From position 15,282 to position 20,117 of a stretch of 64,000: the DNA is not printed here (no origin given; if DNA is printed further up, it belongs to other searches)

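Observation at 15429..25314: Tandem pair of giant surface lipoprotein genes with a shared stalk and different distal ends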

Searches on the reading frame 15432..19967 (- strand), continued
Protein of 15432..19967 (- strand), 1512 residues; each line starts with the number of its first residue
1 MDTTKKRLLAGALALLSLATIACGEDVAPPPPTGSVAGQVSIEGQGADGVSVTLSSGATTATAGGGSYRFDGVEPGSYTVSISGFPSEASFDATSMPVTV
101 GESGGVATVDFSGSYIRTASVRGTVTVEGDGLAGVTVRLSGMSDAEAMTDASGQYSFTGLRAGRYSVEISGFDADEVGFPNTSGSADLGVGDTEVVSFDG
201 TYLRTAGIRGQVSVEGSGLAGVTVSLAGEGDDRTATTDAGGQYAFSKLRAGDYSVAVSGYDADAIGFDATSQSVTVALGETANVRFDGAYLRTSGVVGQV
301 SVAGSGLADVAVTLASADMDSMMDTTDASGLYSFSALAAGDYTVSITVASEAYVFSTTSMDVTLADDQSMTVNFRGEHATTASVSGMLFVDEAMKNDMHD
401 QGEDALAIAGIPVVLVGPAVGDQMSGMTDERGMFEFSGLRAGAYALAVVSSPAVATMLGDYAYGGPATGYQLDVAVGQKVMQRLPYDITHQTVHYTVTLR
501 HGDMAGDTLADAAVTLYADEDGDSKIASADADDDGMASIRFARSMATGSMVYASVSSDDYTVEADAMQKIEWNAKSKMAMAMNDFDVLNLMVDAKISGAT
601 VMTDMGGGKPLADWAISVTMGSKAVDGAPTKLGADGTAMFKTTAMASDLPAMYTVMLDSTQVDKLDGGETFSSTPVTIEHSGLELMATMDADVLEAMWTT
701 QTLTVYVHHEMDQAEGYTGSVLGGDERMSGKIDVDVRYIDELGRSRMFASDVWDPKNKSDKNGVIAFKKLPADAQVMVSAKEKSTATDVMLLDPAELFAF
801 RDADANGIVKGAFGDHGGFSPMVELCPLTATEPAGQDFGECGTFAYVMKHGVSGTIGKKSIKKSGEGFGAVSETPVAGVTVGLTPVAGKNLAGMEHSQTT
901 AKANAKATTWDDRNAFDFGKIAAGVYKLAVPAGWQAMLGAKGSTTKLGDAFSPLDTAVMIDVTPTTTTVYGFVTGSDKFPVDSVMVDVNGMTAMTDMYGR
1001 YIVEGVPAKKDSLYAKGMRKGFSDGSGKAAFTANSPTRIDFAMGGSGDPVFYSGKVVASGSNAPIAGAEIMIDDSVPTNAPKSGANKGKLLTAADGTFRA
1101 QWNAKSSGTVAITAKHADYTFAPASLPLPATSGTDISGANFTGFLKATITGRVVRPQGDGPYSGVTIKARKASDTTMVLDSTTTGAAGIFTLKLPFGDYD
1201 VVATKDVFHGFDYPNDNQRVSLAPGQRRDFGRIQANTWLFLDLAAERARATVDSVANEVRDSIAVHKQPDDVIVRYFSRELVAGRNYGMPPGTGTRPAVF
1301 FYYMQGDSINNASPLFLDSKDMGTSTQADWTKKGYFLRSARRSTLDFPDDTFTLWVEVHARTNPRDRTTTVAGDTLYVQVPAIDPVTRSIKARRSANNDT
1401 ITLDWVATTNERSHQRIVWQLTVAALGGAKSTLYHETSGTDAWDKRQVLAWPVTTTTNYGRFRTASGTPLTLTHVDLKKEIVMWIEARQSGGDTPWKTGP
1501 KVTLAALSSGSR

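Call 35: find_encoding_contigs(protein=P0021, flank=10000, max_places=2)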
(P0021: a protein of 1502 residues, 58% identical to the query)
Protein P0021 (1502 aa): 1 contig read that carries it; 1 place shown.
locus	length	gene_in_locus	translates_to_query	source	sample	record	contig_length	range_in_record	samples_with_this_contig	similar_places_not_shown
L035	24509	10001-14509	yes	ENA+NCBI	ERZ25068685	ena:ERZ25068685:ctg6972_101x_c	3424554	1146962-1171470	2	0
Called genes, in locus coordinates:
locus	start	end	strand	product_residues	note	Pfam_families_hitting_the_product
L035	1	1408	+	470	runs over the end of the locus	-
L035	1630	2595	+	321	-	PF00753:Lactamase_B, PF12706:Lactamase_B_2 (weak)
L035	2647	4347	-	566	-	PF01425:Amidase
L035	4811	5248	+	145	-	PF01527:HTH_Tnp_1 (weak)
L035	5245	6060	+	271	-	-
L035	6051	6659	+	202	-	PF01527:HTH_Tnp_1 (weak)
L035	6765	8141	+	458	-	PF01527:HTH_Tnp_1 (weak), PF13565:HTH_32 (weak), PF00665:rve, PF13683:rve_3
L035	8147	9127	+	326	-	-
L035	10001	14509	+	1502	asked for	PF22904:NOMO1-like_2nd (weak), PF13620:CarboxypepD_reg, PF17210:SdrD_B (weak), PF13620:CarboxypepD_reg, PF13715:CarbopepD_reg_2 (weak), PF17210:SdrD_B (weak), PF22904:NOMO1-like_2nd (weak), PF13620:CarboxypepD_reg (weak), +12 more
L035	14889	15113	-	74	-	-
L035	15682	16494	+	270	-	-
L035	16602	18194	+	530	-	PF00817:IMS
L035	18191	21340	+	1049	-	PF02811:PHP, PF07733:DNA_pol3_alpha, PF17657:DNA_pol3_finger, PF14579:HHH_6, PF01336:tRNA_anti-codon (weak)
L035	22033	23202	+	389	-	PF13784:Fic_N, PF02661:Fic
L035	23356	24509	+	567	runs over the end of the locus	-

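Call 39: search_solved_structures(query=window:15432-19967:-, max_evalue=0.01)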
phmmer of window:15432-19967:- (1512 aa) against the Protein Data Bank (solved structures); distinct sequences matched with E-value up to 0.01: 1.
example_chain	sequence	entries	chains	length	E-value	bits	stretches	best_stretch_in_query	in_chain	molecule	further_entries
9c7v_B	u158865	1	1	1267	1.6e-08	35.5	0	62-376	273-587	BOS complex subunit NOMO2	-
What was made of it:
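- Tried and rejected: Only a weak NOMO2 repeat match (call 39).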

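Call 62: find_encoding_contigs(protein=P0020, flank=10000, max_places=2)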
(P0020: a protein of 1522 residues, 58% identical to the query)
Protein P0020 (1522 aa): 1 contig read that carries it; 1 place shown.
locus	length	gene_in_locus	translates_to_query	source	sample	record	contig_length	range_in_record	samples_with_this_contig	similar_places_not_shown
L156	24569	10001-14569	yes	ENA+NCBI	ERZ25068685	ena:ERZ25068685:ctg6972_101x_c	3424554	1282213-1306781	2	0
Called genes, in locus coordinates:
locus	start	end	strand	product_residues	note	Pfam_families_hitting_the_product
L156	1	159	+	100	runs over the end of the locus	PF00145:DNA_methylase (weak)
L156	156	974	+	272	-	PF00145:DNA_methylase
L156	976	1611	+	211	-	PF01541:GIY-YIG (weak)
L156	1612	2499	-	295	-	-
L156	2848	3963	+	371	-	PF14338:Mrr_N, PF04471:Mrr_cat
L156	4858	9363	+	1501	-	PF23598:LRR_14 (weak), PF13855:LRR_8, PF13855:LRR_8 (weak), PF23598:LRR_14, PF13855:LRR_8, PF23598:LRR_14, PF13855:LRR_8 (weak), PF23598:LRR_14, +11 more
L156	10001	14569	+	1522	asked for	PF22904:NOMO1-like_2nd (weak), PF17210:SdrD_B (weak), PF13620:CarboxypepD_reg, PF13715:CarbopepD_reg_2 (weak), PF17210:SdrD_B (weak), PF22904:NOMO1-like_2nd, PF13620:CarboxypepD_reg (weak), PF17210:SdrD_B (weak), +11 more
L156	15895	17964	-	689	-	PF00694:Aconitase_C, PF00330:Aconitase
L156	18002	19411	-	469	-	PF00209:SNF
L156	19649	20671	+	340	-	PF02608:Bmp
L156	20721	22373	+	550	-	PF00005:ABC_tran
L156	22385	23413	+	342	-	PF02653:BPD_transp_2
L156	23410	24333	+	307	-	PF02653:BPD_transp_2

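Call 63: find_encoding_contigs(protein=P0022, flank=10000, max_places=2)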
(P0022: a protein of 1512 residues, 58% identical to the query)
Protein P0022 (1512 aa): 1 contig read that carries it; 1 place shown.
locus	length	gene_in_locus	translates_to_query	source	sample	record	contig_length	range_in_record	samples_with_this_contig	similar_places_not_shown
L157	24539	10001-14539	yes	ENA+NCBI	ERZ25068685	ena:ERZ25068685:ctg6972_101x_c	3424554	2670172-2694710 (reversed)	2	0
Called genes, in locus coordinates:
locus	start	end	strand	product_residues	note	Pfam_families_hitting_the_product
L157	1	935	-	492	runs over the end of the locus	PF10125:NADHdeh_related (weak), PF00361:Proton_antipo_M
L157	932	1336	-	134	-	PF00420:Oxidored_q2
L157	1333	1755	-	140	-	PF04039:MnhB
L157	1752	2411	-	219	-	PF13244:MbhD, PF20501:MbhE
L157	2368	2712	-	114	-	PF03334:PhaG_MnhG_YufB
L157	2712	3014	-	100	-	PF04066:MrpF_PhaF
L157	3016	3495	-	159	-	PF01899:MNHE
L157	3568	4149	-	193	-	PF04390:LptE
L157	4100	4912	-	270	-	-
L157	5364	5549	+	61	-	-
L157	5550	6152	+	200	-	PF13276:HTH_21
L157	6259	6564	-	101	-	-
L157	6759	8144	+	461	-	PF01548:DEDD_Tnp_IS110, PF02371:Transposase_20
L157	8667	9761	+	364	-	-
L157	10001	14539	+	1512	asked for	PF22904:NOMO1-like_2nd (weak), PF13620:CarboxypepD_reg, PF17210:SdrD_B (weak), PF13620:CarboxypepD_reg, PF13715:CarbopepD_reg_2 (weak), PF17210:SdrD_B (weak), PF22904:NOMO1-like_2nd, PF13620:CarboxypepD_reg (weak), +12 more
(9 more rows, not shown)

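Call 64: find_encoding_contigs(protein=P0023, flank=10000, max_places=2)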
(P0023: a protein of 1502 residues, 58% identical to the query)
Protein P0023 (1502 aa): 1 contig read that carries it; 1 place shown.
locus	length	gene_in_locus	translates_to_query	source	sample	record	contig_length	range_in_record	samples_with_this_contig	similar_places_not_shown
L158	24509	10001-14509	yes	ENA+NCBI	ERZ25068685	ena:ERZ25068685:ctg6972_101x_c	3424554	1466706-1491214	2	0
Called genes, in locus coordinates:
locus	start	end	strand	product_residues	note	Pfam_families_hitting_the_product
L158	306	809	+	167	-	-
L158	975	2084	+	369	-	PF02746:MR_MLE_N, PF13378:MR_MLE_C, PF26685:DUF8230_C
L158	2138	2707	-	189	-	-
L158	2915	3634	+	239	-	-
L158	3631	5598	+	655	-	PF06808:DctM, PF11874:DUF3394 (faint)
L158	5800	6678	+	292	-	PF16868:NMT1_3, PF09084:NMT1 (weak)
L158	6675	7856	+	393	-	PF00266:Aminotran_5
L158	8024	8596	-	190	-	PF02643:DUF192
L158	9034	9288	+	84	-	PF03966:Trm112p (faint)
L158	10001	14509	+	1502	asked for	PF22904:NOMO1-like_2nd (weak), PF13620:CarboxypepD_reg, PF17210:SdrD_B (weak), PF13620:CarboxypepD_reg, PF13715:CarbopepD_reg_2 (weak), PF17210:SdrD_B (weak), PF22904:NOMO1-like_2nd, PF13620:CarboxypepD_reg (weak), +13 more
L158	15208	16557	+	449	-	PF07260:ANKH (faint)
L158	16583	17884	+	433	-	PF00730:HhH-GPD, PF14815:NUDIX_4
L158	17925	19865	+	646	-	PF21162:ETFQO_UQ-bd, PF05187:Fer4_ETF_QO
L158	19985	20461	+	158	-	PF09360:zf-CDGSH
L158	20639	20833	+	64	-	-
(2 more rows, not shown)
